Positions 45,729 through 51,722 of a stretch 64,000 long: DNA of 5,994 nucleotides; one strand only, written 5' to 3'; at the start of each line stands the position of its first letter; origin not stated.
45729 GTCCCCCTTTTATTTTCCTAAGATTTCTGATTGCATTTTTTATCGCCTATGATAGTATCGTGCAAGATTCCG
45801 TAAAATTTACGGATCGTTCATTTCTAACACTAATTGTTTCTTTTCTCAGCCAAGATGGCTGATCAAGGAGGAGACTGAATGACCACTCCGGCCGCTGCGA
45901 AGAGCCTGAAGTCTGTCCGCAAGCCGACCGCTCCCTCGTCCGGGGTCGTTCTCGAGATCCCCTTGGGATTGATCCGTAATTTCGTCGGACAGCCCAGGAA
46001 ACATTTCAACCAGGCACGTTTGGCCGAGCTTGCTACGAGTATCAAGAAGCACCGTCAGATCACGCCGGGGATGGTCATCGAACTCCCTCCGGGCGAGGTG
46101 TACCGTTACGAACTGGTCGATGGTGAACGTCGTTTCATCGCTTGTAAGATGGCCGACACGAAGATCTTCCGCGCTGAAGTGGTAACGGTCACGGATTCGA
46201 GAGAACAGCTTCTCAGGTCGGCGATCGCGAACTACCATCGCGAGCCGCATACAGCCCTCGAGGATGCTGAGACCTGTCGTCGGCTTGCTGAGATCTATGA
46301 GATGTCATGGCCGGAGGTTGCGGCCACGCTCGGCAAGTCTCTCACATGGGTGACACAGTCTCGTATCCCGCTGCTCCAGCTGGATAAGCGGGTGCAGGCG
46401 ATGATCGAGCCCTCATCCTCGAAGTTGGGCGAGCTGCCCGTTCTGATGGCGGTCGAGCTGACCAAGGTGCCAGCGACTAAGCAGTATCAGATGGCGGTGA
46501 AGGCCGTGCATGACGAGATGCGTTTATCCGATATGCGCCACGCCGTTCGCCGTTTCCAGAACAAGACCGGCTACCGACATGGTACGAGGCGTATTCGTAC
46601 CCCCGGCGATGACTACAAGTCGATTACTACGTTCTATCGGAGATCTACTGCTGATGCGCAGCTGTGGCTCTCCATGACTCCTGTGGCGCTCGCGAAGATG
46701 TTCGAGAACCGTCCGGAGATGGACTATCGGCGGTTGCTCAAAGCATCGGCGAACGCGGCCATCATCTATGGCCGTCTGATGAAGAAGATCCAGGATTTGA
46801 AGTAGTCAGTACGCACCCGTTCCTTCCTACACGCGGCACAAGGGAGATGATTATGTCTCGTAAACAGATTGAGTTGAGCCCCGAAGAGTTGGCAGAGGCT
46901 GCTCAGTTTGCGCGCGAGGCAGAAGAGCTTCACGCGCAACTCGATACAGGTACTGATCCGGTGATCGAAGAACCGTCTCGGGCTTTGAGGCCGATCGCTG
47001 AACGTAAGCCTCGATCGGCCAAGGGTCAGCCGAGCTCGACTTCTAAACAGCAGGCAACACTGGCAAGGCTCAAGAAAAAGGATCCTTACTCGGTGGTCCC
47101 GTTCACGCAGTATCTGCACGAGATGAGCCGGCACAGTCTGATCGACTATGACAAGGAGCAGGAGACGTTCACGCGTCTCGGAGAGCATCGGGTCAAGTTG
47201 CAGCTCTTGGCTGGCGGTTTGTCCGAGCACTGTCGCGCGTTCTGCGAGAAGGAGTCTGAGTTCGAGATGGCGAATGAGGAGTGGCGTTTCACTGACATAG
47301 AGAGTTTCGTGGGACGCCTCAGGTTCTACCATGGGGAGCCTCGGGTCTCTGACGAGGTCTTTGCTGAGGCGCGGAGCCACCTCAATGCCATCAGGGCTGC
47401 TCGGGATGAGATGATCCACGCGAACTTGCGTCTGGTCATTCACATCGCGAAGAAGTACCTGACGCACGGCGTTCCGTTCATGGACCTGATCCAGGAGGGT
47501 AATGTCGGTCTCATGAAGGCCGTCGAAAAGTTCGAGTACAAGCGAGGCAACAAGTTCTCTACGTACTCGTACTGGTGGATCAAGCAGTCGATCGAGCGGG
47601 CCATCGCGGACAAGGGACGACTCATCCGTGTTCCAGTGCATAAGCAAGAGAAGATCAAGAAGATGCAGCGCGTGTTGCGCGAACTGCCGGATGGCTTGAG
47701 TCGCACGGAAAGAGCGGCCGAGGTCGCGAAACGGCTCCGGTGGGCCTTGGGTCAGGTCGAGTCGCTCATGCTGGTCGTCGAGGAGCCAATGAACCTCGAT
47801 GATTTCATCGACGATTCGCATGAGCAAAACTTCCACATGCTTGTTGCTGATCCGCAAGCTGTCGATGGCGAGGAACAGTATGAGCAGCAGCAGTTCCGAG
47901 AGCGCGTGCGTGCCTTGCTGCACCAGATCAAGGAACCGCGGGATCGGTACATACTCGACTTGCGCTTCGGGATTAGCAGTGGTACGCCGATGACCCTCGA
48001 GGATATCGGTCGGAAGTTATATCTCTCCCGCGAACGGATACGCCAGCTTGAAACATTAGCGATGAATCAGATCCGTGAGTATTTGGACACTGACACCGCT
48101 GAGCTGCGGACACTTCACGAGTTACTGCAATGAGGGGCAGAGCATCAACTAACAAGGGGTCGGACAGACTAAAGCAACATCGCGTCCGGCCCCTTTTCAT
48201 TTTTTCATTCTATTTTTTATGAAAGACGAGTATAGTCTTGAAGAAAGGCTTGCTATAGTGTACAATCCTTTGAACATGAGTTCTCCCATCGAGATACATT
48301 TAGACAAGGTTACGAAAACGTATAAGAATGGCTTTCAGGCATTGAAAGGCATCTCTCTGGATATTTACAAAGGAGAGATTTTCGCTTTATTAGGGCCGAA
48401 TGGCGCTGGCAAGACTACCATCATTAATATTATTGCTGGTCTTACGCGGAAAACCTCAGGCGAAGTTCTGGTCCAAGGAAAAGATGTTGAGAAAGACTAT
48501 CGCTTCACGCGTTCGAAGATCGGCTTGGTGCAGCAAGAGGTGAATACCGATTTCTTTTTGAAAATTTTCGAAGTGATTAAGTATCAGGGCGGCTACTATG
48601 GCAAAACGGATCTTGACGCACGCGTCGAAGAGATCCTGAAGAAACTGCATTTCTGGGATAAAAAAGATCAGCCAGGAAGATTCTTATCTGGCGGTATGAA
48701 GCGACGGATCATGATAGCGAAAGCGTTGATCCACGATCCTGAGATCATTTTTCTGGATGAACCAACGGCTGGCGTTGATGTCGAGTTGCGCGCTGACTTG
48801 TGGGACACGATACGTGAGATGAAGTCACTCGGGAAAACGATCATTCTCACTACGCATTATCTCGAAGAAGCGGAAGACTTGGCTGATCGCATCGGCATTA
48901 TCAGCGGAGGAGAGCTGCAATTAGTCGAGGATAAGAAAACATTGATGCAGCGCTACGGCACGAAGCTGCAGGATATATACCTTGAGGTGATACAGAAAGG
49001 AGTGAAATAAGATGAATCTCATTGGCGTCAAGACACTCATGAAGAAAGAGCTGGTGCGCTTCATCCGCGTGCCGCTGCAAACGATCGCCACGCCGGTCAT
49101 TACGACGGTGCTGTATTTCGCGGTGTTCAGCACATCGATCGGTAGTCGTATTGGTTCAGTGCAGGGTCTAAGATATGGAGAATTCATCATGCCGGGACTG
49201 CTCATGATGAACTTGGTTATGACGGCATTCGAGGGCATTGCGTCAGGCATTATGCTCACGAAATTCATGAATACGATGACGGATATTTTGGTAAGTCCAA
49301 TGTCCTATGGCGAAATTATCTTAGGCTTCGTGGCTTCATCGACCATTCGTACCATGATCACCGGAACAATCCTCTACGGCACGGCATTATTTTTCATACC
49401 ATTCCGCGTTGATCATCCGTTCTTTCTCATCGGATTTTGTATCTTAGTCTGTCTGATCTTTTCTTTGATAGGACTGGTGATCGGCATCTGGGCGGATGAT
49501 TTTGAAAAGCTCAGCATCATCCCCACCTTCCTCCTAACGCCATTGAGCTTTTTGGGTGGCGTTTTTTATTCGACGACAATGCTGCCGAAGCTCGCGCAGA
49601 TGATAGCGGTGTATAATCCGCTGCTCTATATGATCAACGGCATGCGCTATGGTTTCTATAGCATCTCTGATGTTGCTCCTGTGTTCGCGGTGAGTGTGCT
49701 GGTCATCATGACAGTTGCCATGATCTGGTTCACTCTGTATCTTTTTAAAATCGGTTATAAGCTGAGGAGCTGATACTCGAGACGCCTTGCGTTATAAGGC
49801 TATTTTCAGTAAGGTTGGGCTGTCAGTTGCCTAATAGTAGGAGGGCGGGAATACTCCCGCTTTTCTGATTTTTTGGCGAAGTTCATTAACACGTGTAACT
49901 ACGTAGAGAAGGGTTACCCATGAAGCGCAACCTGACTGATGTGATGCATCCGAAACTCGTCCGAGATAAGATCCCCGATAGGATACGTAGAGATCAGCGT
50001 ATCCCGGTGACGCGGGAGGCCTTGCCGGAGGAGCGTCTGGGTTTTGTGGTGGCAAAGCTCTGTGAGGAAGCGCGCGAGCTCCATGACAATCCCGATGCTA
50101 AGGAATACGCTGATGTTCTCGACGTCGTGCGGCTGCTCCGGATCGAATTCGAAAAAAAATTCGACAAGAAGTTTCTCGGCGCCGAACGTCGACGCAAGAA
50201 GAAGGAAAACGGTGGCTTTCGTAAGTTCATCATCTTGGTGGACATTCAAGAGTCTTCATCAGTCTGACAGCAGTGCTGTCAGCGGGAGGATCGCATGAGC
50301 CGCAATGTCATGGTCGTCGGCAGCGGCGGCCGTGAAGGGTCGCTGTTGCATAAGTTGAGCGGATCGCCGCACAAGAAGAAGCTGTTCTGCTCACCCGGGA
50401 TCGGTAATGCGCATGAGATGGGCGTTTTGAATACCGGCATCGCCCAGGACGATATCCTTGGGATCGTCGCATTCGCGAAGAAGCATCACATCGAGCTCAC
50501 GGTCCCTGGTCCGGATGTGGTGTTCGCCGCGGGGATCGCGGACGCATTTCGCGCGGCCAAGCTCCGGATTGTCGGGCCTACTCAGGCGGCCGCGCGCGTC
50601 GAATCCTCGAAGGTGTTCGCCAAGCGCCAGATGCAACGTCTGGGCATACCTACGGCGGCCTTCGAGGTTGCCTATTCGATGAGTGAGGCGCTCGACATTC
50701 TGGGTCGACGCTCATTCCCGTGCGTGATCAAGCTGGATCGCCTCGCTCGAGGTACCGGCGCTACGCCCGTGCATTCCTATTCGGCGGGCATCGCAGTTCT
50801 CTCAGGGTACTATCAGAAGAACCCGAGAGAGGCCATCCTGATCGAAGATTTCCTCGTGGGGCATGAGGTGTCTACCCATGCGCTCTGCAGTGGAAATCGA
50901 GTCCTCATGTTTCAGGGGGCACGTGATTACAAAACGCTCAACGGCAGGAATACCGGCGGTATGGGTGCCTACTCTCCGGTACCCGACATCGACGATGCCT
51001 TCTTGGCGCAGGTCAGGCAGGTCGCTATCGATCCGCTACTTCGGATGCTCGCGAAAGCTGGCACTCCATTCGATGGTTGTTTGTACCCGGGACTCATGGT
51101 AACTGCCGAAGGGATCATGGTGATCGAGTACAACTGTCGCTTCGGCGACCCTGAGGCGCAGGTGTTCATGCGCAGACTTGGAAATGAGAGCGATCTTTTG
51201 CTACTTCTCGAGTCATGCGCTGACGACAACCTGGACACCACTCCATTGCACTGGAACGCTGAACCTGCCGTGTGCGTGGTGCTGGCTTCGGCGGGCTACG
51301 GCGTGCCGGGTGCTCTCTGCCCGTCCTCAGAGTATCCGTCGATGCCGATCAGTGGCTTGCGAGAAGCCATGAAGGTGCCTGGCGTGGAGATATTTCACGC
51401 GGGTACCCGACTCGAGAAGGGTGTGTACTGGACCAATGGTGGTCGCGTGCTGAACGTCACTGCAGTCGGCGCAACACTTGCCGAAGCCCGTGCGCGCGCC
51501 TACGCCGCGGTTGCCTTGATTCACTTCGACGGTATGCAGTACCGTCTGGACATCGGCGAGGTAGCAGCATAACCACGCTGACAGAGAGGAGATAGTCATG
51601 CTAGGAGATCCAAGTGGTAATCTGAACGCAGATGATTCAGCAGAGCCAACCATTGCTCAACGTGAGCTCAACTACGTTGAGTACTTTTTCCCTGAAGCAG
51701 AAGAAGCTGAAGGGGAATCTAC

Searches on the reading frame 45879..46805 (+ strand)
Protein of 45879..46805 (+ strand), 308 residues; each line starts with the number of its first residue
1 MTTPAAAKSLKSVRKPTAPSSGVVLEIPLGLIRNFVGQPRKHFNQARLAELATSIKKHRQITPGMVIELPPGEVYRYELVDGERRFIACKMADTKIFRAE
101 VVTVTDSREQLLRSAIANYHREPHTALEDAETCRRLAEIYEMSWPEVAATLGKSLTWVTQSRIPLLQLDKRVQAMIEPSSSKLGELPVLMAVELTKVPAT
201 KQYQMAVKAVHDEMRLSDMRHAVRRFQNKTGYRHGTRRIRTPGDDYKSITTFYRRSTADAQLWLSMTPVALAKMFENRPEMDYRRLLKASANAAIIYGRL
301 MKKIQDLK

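Call 10: search_protein_families(library=pfam, proteins=[window:45879-46805:+], max_evalue=0.01)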
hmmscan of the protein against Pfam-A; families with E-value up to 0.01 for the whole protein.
window:45879-46805:+ (308 aa): 2 families
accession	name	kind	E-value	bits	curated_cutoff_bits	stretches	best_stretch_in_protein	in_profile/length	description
PF02195.25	ParB_N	-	2.9e-12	46.9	26.3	1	25-108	4-84/95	ParB N-terminal domain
PF17762.8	HTH_ParB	-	3.9e-07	30.6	22.6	1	125-227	4-101/102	ParB HTH domain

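Call 11: find_related_loci(query=window:45879-46805:+, collection=genome_contigs, flank=5000)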
Query window:45879-46805:+ (308 aa) in genome_contigs; peptide patterns used: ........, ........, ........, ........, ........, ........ (x = any residue, [..] = any of these).
37 stretches matched a pattern; 15 encode a relative of the query (tblastn E <= 1e-3); 15 distinct loci.
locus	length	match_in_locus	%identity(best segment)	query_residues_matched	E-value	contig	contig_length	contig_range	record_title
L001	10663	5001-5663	37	27-249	2e-31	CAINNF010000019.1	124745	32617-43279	Candidatus Adlerbacteria bacterium isolate C24_bin-0997 genome assembly, contig: bin-0997:19/25, whole genome shotgun se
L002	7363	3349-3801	33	38-193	4e-20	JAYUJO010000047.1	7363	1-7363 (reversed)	MAG: Rickettsiales bacterium isolate GFS_9010 GFS_9010_46, whole genome shotgun sequence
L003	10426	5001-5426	37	12-158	9e-20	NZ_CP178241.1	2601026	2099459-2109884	Staphylococcus simulans strain PFJB-50N chromosome, complete genome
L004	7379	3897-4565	29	1-230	8e-19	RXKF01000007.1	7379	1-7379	MAG: Rickettsiales bacterium isolate AWTP1-34 sample_33_scaffold_3740, whole genome shotgun sequence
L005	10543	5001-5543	32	38-228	1e-18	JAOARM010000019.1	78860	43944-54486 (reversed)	MAG: Vallitalea sp. isolate McD1.14 contig_86276, whole genome shotgun sequence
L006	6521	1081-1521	32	24-176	2e-18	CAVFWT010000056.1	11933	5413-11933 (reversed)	bacterium isolate SRR8978372_cleanbin_000008 genome assembly, contig: Spades_SRR8978372_contig_383, whole genome shotgun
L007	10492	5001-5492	32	7-176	4e-16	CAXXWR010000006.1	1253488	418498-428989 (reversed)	MAG: uncultured Fusibacter sp. isolate 09a0c790-c096-42bb-b34c-29f3d5964584 genome assembly, contig: contig_6, whole gen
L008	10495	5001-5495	33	26-195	5e-16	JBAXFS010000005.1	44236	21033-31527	MAG: Actinomycetes bacterium isolate ELA277 MAG277_5, whole genome shotgun sequence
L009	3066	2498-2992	33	26-195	7e-16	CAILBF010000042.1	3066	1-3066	MAG: uncultured actinobacterium isolate Ki2-D2_bin-1482 genome assembly, contig: bin-1482:042/244, whole genome shotgun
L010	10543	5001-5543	33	7-193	3e-15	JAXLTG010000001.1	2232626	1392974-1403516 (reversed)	MAG: Fimbriimonadales bacterium isolate STL-ARM1 C1.6.fa-1, whole genome shotgun sequence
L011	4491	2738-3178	33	27-176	7e-15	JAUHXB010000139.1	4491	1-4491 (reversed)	MAG: Alphaproteobacteria bacterium isolate 2_bin.43 NODE_15144_length_4491_cov_0.755270, whole genome shotgun sequence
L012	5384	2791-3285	32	24-194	1e-14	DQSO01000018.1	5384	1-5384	MAG TPA_asm: Campylobacterales bacterium isolate SZUA-1377 k95_207686, whole genome shotgun sequence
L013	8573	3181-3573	36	24-158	1e-14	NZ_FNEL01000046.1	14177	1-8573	Dolosicoccus paucivorans strain DSM 15742, whole genome shotgun sequence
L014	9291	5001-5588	30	22-227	8e-18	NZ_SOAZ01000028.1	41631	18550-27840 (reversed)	Fonticella tunisiensis strain DSM 24455 Ga0244689_128, whole genome shotgun sequence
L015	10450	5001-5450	32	38-193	3e-17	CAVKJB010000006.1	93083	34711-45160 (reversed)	Acutalibacteraceae bacterium isolate G02638-L1_cleanbin_000005 genome assembly, contig: Spades_G02638-L1_contig_72, whol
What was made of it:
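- Tried and rejected: The genome_contigs scan with the ParB-like protein found nothing closer than 37% identity (call 11).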

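Call 12: find_homologous_proteins(query=window:45879-46805:+)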
Query window:45879-46805:+ (308 aa): 14 proteins with E <= 0.001 among 3822 candidates.
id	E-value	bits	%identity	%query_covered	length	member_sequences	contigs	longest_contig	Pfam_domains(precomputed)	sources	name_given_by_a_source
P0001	6.2e-199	677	100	100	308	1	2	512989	PF17762.9,PF02195.27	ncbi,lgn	-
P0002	2.2e-30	124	34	87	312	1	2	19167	PF17762.9,PF02195.27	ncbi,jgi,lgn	ncbi:MAG: hypothetical protein RJA61_429 [Candidatus Parcubacteria bacterium]|jgi:ParB/RepB/Spo0J fa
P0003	1.4e-29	122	38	79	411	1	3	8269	PF02195.27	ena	-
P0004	4.6e-26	110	37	72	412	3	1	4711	PF02195.27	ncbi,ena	-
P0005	4.4e-25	107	31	79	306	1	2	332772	PF02195.27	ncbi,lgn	-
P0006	9.7e-12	63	31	58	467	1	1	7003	PF17762.9,PF02195.27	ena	-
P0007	7.3e-10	57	32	70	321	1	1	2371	PF17762.9,PF23552.3,PF02195.27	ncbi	-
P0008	7.6e-8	50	35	49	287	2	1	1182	PF17762.9,PF02195.27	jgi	jgi:ParB family chromosome partitioning protein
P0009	1.5e-7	49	34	49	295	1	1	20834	PF17762.9,PF02195.27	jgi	jgi:ParB family transcriptional regulator, chromosome partitioning protein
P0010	9.3e-7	47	34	49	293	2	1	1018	PF17762.9,PF02195.27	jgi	-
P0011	1.1e-6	47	34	49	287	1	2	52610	PF17762.9,PF02195.27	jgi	jgi:ParB family chromosome partitioning protein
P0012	1.7e-6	46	34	49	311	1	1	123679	PF17762.9,PF02195.27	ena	-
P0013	9.4e-6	44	33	44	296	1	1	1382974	PF17762.9,PF02195.27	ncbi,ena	-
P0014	4.1e-4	38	30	44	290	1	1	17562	PF17762.9,PF02195.27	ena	-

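Call 13: find_encoding_contigs(protein=window:45879-46805:+, flank=10000)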
Protein window:45879-46805:+ (308 aa): 1 contig read that carries it; 1 place shown.
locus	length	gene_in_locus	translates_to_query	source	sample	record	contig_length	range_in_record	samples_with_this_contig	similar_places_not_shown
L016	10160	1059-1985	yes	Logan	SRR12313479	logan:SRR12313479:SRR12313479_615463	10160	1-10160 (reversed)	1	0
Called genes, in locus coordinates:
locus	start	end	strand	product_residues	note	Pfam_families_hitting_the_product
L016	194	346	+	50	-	-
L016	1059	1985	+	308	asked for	PF02195:ParB_N, PF17762:HTH_ParB (weak)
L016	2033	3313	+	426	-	PF04542:Sigma70_r2, PF04545:Sigma70_r4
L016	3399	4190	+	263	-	PF13175:AAA_15 (faint), PF00005:ABC_tran, PF13304:AAA_21 (weak)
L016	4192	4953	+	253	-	PF01061:ABC2_membrane, PF12698:ABC2_membrane_3 (weak)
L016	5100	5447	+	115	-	-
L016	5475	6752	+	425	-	PF02844:GARS_N, PF01071:GARS_A, PF02843:GARS_C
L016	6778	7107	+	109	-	-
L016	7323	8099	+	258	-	PF00215:OMPdecase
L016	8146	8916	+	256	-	-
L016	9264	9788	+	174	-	-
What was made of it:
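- A gene caller independently called this ORF on the Logan contig (call 13).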

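Call 24: find_encoding_contigs(protein=P0002, flank=6000, max_places=2)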
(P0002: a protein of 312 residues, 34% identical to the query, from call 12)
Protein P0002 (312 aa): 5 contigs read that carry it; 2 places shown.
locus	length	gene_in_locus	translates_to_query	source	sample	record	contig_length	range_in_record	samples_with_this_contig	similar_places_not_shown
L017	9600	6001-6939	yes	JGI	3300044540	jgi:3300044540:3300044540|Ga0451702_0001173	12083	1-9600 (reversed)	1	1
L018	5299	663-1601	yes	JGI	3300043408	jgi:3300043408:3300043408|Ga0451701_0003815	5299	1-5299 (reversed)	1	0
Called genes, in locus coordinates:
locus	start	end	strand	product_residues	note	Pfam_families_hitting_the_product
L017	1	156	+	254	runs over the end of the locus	PF06966:DUF1295, PF02544:Steroid_dh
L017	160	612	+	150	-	-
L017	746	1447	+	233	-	PF00300:His_Phos_1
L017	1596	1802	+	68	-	-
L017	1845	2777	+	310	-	PF02557:VanY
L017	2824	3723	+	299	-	PF00246:Peptidase_M14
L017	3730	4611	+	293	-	PF00246:Peptidase_M14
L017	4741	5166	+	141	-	PF08570:DUF1761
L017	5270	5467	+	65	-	PF00313:CSD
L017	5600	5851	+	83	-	PF02201:SWIB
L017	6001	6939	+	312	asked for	PF02195:ParB_N, PF17762:HTH_ParB (weak)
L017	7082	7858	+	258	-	PF04542:Sigma70_r2, PF04539:Sigma70_r3, PF04545:Sigma70_r4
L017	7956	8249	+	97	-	PF12840:HTH_20 (weak), PF01022:HTH_5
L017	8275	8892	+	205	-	PF02589:LUD_dom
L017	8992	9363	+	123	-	-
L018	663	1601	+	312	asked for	PF02195:ParB_N, PF17762:HTH_ParB (weak)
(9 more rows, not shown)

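Call 25: find_encoding_contigs(protein=P0005, flank=6000, max_places=2)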
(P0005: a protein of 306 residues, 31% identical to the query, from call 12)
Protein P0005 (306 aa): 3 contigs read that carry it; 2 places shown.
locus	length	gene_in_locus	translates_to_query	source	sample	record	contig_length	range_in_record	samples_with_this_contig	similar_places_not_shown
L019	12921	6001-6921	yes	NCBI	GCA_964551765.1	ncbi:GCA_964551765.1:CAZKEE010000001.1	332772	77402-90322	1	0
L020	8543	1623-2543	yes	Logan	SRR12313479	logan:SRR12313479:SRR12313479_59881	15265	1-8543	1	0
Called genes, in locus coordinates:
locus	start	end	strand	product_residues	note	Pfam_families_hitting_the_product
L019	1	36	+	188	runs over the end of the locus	PF04542:Sigma70_r2, PF08281:Sigma70_r4_2, PF04545:Sigma70_r4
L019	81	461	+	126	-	-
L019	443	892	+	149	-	-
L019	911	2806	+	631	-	PF25954:Beta-barrel_RND_2 (weak), PF25990:Beta-barrel_YknX, PF25989:YknX_C (weak)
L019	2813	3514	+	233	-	PF02463:SMC_N (faint), PF00005:ABC_tran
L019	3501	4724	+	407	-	PF12704:MacB_PCD, PF02687:FtsX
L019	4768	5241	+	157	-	PF18914:DUF5666 (weak)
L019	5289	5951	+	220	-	PF20334:DUF6629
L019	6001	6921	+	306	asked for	PF02195:ParB_N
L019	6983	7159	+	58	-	-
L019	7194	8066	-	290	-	PF01522:Polysacc_deac_1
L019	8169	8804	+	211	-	-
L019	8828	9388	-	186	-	-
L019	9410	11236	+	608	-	PF00122:E1-E2_ATPase, PF00702:Hydrolase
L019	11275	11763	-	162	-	-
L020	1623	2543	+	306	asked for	PF02195:ParB_N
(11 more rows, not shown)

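Call 26: find_encoding_contigs(protein=P0003, flank=6000, max_places=2)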
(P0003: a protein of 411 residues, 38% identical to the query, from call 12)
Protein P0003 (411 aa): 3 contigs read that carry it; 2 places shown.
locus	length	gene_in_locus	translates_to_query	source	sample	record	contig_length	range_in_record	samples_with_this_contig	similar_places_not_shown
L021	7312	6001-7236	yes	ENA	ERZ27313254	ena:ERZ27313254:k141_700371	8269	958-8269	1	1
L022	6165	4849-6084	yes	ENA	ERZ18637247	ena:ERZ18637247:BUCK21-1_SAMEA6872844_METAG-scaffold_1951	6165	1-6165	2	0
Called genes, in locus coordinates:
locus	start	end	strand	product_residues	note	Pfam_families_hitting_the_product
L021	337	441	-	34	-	-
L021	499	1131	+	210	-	PF01594:AI-2E_transport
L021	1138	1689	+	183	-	PF01594:AI-2E_transport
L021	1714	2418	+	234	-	PF00160:Pro_isomerase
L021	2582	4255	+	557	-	PF13641:Glyco_tranf_2_3, PF13632:Glyco_trans_2_3, PF03552:Cellulose_synt (weak)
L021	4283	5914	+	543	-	PF13506:Glyco_transf_21, PF00535:Glycos_transf_2, PF13641:Glyco_tranf_2_3, PF13632:Glyco_trans_2_3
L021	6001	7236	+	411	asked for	PF02195:ParB_N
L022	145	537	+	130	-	PF01594:AI-2E_transport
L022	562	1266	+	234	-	PF00160:Pro_isomerase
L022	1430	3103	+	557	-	PF13641:Glyco_tranf_2_3, PF13632:Glyco_trans_2_3, PF03552:Cellulose_synt (weak)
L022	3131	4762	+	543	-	PF13506:Glyco_transf_21, PF00535:Glycos_transf_2, PF13641:Glyco_tranf_2_3, PF13632:Glyco_trans_2_3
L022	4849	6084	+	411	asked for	PF02195:ParB_N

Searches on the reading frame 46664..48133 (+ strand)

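Call 10: search_protein_families(library=pfam, proteins=[window:46664-48133:+], max_evalue=0.01)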
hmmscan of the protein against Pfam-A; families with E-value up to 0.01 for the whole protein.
window:46664-48133:+ (489 aa): 3 families
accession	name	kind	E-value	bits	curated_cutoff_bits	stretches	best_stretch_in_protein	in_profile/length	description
PF04542.20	Sigma70_r2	-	3.8e-21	75.1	24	1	250-319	1-70/71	Sigma-70 region 2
PF04545.22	Sigma70_r4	-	4.7e-11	42.5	24.1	1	425-472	7-50/50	Sigma-70, region 4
PF04539.22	Sigma70_r3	-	3.6e-05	24.2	25.3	1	329-404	1-76/78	Sigma-70 region 3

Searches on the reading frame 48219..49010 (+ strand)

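Call 60: search_protein_families(library=pfam, proteins=[window:48219-49010:+], max_evalue=0.001)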
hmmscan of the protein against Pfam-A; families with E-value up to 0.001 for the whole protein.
window:48219-49010:+ (263 aa): 4 families
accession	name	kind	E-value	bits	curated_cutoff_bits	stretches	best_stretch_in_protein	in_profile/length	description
PF00005.33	ABC_tran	-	2.8e-36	125.6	25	1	42-184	1-137/137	ABC transporter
PF13304.12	AAA_21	-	2.3e-11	44.8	27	1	156-213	238-298/304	AAA domain, putative AbiEii toxin, Type IV TA system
PF13175.12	AAA_15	-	1.3e-06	28.7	32.1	0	38-93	10-68/374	AAA ATPase domain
PF13476.12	AAA_23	-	5e-05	24.5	27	1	38-76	6-43/201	AAA domain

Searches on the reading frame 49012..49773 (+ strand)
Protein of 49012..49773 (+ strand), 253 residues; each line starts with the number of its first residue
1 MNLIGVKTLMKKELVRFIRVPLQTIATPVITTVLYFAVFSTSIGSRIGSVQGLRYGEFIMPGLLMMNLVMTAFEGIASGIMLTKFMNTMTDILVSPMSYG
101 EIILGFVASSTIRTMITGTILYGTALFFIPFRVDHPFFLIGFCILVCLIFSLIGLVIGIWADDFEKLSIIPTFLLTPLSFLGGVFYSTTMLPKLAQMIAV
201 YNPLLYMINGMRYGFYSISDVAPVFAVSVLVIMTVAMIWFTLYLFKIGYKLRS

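Call 71: search_protein_families(library=pfam, proteins=[window:49012-49773:+], max_evalue=0.001)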
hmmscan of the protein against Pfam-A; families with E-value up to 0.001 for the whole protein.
window:49012-49773:+ (253 aa): 2 families
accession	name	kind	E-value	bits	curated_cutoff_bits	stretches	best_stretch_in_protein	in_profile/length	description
PF01061.29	ABC2_membrane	-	1.6e-32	113.3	26.9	1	6-216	3-211/211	ABC-2 type transporter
PF12698.13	ABC2_membrane_3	-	2.7e-07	30.4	31.6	1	50-243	155-347/347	ABC-2 family transporter protein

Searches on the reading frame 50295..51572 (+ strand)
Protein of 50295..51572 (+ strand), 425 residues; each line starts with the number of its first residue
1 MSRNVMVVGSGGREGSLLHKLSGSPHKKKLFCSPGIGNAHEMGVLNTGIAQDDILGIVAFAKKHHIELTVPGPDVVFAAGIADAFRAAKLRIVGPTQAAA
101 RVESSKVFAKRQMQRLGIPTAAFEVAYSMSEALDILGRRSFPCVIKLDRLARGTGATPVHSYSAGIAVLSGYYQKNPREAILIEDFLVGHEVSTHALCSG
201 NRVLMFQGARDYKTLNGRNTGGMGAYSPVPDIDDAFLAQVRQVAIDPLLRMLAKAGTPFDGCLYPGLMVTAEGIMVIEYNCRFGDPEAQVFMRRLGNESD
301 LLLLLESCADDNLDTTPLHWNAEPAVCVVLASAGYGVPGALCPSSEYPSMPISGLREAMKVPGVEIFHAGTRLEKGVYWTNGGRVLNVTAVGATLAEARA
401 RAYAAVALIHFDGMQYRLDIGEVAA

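Call 60: search_protein_families(library=pfam, proteins=[window:50295-51572:+], max_evalue=0.001)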
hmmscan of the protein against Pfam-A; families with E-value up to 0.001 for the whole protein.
window:50295-51572:+ (425 aa): 4 families
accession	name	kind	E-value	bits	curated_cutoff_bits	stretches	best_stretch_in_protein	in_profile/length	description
PF01071.24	GARS_A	-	6.3e-43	147.3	27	1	104-288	1-194/194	Phosphoribosylglycinamide synthetase, ATP-grasp (A) domain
PF02843.22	GARS_C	-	3.9e-26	91.6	34.8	1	325-422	1-91/92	Phosphoribosylglycinamide synthetase, C domain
PF02844.21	GARS_N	-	1.9e-24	86.8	29.5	1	4-103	2-100/100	Phosphoribosylglycinamide synthetase, N domain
PF18603.7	LAL_C2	-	0.00046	20.8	29.4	0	352-411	14-75/78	L-amino acid ligase C-terminal domain 2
